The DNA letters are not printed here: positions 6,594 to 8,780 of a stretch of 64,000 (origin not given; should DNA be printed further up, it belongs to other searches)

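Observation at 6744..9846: An AT-rich four-gene operon (vapB-vapC-minimal NTase-N6-adenine MTase) inserted inside the selenium-dependent Mo-hydroxylase cluster.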

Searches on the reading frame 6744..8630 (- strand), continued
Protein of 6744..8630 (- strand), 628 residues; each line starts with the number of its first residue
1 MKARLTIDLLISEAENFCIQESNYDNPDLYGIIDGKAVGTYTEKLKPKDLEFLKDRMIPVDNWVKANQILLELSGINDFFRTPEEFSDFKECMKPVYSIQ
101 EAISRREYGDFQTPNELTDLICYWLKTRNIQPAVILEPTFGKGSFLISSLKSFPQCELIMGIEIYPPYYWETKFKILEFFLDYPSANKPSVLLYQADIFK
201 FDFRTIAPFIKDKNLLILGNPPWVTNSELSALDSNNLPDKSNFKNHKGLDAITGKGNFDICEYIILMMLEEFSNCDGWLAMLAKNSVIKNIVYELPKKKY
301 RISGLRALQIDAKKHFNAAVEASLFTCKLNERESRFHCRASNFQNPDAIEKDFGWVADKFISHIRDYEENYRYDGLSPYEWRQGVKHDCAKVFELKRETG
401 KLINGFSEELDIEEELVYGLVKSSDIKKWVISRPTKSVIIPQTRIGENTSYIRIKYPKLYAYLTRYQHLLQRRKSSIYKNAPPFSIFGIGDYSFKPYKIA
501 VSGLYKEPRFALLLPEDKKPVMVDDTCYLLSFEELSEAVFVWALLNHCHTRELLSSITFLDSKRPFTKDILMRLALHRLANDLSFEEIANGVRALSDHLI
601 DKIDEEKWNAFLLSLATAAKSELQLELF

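Call 65: search_dna_similar(query=L004:2475-3146:+, collection=plasmids, mode=protein, max_rows=10)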
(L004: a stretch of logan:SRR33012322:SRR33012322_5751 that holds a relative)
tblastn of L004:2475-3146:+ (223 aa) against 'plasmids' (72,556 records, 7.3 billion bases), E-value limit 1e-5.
Records with a match: 11; places in all: 11; records where one place covers at least 80% of the query: 10.
Best place of each record, by identity: <60% 11.
By first word of the organism name: Lactiplantibacillus 3; Lactococcus 2; Nostoc 2; Aeromonas 2; Klebsiella 1; Lacticaseibacillus 1.
By predicted mobility (MOB-suite, as given by PLSDB): non-mobilizable 6; mobilizable 4; conjugative 1.
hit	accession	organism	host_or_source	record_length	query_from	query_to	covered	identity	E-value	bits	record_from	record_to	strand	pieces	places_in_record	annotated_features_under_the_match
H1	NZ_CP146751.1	Lactococcus garvieae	Homo sapiens,cell culture,blood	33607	5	219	96%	56.5%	1e-61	214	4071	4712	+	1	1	restriction endonuclease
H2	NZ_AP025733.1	Nostoc cf. commune SO-36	-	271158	3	218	97%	55.6%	4e-71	241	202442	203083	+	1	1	restriction endonuclease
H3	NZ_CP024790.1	Nostoc flagelliforme CCNUN1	cell culture,desert soil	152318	1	218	98%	55.0%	4e-72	244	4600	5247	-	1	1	restriction endonuclease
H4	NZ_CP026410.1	Aeromonas sp. ASNIH2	-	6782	5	218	96%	51.4%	4e-60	210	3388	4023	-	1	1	restriction endonuclease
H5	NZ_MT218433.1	Aeromonas hydrophila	-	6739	5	218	96%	51.4%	6e-60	209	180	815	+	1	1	restriction endonuclease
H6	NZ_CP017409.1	Lactiplantibacillus plantarum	fermented salami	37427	1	221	99%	48.7%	8e-52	186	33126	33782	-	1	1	hypothetical protein | SAM-dependent methyltransferase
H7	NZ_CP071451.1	Lactiplantibacillus plantarum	Tissue sample,Rice wine rice syrup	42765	1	221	99%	48.7%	8e-52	186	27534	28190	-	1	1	hypothetical protein | methyltransferase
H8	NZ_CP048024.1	Lactiplantibacillus plantarum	Canine,Single cell,Canine feces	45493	1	221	99%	48.7%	8e-52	186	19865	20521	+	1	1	hypothetical protein | methyltransferase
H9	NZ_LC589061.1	Klebsiella quasipneumoniae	-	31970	5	218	96%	50.0%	4e-58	204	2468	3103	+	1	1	restriction endonuclease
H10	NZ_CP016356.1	Lacticaseibacillus paracasei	cell culture,starter culture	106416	28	218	86%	48.4%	6e-43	160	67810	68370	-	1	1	restriction endonuclease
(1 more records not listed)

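Call 66: get_annotated_region(hit=H4, flank=3000)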
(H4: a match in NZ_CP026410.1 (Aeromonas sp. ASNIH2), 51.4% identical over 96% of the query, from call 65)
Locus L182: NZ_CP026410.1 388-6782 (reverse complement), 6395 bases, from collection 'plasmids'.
description: Aeromonas sp. ASNIH2 plasmid pAER-e58e, complete sequence
organism: Aeromonas sp. ASNIH2 (NCBI taxid 1636607)
taxonomy: Bacteria; Pseudomonadota; Gammaproteobacteria; Aeromonadales; Aeromonadaceae; Aeromonas; Aeromonas sp. ASNIH2
host: -; source: -; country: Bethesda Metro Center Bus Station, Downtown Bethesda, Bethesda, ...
typing (MOB-suite, as given by PLSDB): non-mobilizable; replicon rep_cluster_2022
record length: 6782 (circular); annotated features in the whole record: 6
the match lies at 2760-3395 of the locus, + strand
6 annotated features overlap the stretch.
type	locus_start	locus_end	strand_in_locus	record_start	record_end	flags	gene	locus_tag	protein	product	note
CDS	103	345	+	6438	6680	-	-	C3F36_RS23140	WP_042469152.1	hypothetical protein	-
CDS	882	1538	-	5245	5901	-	-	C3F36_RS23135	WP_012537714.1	quinolone resistance pentapeptide repeat protein QnrS2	-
predicted_resistance_gene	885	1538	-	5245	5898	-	qnrS2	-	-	quinolone resistance pentapeptide repeat protein QnrS2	predicted by amrfinderplus; class QUINOLONE; identity 100.0%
CDS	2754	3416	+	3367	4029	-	-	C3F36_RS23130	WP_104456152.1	restriction endonuclease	-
CDS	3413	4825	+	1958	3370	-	-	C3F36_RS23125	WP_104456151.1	type I restriction-modification system subunit M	-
CDS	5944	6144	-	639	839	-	-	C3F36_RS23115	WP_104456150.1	hypothetical protein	-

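Call 67: get_annotated_region(hit=H3, flank=3500)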
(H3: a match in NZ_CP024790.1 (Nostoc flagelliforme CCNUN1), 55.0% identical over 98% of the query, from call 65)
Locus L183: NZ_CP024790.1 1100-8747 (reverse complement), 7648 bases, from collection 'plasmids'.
description: Nostoc flagelliforme CCNUN1 plasmid pNFSY05, complete sequence
organism: Nostoc flagelliforme CCNUN1 (NCBI taxid 2038116)
taxonomy: Bacteria; Cyanobacteriota; Cyanophyceae; Nostocales; Nostocaceae; Nostoc; Nostoc flagelliforme; Nostoc flagelliforme CCNUN1
host: -; source: cell culture,desert soil; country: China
typing (MOB-suite, as given by PLSDB): non-mobilizable; replicon rep_cluster_317
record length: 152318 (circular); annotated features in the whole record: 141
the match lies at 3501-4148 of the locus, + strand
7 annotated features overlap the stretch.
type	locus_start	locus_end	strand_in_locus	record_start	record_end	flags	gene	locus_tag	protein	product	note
CDS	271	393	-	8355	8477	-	-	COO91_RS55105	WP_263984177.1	hypothetical protein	-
CDS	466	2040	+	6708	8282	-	-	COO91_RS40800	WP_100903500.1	hypothetical protein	-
CDS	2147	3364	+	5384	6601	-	-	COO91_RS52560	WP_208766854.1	hypothetical protein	-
CDS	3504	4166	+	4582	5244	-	-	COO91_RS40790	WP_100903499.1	restriction endonuclease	-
CDS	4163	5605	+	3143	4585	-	-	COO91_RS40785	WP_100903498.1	SAM-dependent methyltransferase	-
CDS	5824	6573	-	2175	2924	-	-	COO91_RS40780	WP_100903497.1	DUF1822 family protein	-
CDS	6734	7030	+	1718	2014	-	-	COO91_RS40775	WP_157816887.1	hypothetical protein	-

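Call 73: list_cluster_members(proteins=[P0001, P0121])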
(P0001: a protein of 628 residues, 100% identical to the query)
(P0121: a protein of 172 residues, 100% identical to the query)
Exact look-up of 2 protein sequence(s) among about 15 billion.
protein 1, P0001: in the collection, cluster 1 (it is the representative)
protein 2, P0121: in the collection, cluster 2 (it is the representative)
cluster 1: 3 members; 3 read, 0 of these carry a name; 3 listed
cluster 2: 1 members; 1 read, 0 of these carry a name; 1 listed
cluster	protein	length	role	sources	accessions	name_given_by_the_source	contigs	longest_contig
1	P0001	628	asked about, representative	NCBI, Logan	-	-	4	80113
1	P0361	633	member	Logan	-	-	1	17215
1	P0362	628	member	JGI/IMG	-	-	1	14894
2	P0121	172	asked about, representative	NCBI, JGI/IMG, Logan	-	-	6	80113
